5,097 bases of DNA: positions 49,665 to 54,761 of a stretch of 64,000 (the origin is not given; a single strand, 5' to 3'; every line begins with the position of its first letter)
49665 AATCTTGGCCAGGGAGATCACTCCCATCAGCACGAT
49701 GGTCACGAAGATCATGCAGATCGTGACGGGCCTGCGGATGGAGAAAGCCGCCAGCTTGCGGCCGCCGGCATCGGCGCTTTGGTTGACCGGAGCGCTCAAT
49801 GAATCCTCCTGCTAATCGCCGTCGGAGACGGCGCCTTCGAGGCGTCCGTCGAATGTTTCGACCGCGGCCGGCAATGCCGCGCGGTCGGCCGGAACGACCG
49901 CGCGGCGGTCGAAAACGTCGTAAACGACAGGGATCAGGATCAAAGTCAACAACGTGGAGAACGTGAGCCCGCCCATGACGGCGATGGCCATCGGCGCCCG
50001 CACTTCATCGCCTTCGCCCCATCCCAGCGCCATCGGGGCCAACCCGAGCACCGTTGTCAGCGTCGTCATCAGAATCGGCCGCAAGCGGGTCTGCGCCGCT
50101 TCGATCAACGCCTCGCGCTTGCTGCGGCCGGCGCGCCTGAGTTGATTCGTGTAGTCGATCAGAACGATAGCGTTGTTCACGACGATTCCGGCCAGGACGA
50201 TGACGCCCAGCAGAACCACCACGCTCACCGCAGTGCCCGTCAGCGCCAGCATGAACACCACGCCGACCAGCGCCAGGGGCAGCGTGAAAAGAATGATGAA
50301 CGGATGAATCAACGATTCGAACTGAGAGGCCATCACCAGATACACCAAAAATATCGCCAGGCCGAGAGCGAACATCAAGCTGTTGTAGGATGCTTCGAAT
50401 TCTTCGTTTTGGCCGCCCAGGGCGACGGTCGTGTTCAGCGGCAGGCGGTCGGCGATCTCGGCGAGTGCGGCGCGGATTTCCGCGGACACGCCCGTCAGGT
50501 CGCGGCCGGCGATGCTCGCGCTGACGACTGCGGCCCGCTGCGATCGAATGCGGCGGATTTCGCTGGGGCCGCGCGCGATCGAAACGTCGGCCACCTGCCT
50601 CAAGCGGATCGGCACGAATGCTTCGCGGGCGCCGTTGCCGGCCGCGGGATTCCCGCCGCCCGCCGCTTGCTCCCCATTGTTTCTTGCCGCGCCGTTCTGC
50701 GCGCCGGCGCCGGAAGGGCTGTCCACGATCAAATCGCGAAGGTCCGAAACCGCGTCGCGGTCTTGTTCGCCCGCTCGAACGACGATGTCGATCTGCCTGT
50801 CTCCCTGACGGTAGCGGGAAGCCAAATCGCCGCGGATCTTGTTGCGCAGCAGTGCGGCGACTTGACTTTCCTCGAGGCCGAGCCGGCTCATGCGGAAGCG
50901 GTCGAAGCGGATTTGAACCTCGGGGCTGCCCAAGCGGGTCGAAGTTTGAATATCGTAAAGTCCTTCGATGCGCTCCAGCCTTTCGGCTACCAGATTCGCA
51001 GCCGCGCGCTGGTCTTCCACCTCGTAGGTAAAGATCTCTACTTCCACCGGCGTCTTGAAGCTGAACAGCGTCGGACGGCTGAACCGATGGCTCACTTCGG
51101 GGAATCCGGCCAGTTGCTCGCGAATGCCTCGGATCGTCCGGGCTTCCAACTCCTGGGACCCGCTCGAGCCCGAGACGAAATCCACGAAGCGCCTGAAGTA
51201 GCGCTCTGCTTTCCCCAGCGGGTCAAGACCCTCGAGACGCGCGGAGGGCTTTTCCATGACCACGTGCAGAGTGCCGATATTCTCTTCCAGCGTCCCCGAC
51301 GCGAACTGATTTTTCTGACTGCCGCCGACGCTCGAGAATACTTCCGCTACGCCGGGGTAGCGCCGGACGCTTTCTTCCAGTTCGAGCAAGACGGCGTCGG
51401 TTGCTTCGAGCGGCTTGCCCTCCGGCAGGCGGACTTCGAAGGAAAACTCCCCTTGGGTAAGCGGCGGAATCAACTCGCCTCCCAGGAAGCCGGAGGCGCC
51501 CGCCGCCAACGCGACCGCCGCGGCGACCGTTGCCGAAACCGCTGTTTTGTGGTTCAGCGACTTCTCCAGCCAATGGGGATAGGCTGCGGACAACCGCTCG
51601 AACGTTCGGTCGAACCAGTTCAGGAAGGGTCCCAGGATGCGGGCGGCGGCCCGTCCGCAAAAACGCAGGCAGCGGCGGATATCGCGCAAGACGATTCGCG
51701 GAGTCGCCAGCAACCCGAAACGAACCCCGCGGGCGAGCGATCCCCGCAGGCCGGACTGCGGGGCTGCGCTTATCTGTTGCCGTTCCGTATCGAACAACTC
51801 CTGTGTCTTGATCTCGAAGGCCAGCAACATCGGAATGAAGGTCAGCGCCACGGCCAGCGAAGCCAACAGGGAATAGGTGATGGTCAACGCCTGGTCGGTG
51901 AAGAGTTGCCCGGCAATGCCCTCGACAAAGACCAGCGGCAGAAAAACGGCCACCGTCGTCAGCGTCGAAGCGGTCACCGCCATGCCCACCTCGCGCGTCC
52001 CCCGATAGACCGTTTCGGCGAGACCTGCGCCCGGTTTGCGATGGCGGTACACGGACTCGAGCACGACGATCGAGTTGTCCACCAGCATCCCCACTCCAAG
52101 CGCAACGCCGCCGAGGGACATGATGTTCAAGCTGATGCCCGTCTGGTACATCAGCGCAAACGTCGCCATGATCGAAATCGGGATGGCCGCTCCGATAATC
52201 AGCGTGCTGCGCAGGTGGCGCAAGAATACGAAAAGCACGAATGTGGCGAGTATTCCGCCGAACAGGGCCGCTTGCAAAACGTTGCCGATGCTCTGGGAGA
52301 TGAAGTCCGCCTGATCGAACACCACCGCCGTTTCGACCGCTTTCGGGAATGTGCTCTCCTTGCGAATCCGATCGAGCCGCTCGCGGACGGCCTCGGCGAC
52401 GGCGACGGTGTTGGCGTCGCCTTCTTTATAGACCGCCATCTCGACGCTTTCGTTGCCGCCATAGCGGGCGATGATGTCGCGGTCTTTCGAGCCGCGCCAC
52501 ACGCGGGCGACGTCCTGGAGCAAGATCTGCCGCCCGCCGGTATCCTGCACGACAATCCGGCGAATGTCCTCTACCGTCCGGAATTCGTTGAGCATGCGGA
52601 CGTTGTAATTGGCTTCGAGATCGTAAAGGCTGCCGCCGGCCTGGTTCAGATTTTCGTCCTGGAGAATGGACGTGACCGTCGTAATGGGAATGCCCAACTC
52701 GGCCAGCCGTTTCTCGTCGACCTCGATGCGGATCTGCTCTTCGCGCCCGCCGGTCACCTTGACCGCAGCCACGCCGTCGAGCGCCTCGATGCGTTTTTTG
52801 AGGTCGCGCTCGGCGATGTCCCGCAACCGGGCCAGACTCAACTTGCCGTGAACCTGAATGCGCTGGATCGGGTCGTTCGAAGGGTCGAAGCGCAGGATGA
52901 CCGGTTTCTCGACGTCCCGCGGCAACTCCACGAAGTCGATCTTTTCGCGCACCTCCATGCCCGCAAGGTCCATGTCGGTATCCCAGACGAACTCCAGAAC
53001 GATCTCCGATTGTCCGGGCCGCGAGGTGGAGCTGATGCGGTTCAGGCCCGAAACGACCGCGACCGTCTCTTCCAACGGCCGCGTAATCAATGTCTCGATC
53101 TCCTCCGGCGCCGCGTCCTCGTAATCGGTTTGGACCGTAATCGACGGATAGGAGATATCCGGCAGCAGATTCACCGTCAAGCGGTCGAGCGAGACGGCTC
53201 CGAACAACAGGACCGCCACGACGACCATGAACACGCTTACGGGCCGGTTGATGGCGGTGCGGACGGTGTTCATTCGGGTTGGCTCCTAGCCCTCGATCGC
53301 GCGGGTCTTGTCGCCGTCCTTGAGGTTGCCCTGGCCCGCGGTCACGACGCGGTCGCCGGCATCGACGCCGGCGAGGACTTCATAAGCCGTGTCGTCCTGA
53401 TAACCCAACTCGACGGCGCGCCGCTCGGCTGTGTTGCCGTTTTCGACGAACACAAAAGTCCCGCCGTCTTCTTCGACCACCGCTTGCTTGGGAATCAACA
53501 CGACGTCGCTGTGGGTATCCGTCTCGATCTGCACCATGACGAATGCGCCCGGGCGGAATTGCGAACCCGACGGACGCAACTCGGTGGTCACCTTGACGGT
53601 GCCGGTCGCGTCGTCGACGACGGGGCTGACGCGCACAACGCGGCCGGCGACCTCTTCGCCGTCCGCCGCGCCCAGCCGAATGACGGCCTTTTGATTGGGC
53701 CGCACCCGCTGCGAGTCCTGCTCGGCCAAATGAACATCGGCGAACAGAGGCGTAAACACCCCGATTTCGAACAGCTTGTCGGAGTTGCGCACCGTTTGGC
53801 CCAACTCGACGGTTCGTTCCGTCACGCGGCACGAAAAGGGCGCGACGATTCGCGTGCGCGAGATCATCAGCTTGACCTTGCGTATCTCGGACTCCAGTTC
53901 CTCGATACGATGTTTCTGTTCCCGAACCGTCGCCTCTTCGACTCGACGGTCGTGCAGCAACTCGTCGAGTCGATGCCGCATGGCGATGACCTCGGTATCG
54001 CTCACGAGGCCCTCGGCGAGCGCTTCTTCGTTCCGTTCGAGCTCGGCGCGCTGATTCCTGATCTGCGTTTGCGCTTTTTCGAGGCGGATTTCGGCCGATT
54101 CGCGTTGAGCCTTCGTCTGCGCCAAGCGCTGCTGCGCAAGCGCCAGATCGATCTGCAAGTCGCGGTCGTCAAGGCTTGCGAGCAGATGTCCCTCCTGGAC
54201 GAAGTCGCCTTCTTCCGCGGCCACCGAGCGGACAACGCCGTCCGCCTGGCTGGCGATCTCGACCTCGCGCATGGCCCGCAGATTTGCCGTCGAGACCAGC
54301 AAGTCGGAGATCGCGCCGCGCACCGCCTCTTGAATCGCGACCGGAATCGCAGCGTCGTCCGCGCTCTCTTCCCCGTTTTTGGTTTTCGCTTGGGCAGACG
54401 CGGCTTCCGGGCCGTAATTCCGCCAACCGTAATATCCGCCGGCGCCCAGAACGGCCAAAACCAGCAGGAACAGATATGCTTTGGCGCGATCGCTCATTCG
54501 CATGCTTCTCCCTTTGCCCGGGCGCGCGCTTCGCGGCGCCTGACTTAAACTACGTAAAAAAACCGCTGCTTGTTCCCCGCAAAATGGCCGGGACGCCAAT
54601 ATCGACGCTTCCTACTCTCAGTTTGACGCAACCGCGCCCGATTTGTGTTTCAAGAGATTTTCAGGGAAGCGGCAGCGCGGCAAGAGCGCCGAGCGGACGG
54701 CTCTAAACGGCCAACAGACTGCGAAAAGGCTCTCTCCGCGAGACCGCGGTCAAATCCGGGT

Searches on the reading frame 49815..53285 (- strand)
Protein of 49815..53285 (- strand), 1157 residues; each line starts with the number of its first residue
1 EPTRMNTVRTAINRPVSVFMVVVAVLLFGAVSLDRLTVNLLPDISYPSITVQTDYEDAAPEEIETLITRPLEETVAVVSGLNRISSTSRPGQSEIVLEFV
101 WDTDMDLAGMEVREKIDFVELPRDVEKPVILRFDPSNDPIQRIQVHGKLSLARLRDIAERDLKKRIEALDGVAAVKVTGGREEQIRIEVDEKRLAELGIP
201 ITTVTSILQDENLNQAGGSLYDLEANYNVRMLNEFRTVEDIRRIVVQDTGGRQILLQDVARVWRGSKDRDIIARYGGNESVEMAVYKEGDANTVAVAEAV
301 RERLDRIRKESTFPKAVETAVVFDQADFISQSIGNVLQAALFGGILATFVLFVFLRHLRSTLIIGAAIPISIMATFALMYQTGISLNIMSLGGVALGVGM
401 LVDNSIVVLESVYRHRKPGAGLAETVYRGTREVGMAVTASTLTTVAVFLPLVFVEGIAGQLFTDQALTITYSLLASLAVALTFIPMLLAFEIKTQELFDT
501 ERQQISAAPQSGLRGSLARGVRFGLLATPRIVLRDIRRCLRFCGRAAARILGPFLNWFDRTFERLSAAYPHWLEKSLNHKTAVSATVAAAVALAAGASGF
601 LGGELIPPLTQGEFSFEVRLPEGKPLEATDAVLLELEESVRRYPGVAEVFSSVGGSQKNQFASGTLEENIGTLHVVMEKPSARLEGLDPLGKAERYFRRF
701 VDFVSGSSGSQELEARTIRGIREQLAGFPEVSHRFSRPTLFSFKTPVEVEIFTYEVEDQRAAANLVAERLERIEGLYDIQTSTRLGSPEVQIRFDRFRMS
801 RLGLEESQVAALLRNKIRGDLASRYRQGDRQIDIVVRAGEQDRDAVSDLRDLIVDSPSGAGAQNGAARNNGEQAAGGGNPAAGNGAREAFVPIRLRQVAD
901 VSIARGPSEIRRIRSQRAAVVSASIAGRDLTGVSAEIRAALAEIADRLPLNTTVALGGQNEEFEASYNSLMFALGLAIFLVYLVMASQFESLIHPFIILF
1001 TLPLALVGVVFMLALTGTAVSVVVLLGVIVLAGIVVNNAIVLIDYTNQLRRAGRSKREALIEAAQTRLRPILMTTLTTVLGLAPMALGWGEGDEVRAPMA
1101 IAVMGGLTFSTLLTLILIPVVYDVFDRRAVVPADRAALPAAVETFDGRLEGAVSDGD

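Call 19: search_protein_families(library=pfam, proteins=[window:49815-53285:-], max_evalue=0.001)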
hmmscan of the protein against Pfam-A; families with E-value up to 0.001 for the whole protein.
window:49815-53285:- (1157 aa): 2 families
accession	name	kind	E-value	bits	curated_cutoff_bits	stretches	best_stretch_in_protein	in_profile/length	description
PF00873.25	ACR_tran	-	3e-240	800.3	28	2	8-497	2-495/1021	AcrB/AcrD/AcrF family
PF03176.21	MMPL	-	4.9e-15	55.7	20.5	2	917-1136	86-313/333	MMPL family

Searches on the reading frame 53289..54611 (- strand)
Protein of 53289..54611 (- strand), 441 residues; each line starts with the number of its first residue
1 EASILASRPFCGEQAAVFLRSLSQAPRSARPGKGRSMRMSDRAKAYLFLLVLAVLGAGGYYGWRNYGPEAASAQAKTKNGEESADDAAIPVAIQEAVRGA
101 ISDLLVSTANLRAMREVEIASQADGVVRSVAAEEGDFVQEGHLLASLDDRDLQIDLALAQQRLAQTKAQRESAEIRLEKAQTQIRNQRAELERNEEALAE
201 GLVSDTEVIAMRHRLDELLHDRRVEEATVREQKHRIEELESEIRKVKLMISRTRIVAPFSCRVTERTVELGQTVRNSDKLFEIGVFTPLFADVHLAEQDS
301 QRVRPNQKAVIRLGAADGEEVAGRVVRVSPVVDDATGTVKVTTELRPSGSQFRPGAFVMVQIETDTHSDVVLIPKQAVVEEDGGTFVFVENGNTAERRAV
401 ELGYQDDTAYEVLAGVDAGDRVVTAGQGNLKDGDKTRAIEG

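Call 19: search_protein_families(library=pfam, proteins=[window:53289-54611:-], max_evalue=0.001)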
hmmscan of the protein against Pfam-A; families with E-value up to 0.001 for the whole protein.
window:53289-54611:- (441 aa): 4 families
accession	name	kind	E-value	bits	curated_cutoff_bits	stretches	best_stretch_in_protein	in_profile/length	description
PF13437.12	HlyD_3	-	3.1e-24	86.2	22.2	2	255-355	2-106/106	HlyD family secretion protein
PF16576.10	HlyD_D23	-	6.8e-24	84.8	30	1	114-358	17-214/214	Barrel-sandwich domain of CusB or HlyD membrane-fusion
PF00364.28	Biotin_lipoyl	-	2.3e-06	27.8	22.1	1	116-147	42-73/73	Biotin-requiring enzyme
PF13533.13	Biotin_lipoyl_2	-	1.4e-05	25.2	29.8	1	117-148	1-32/32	Biotin-lipoyl like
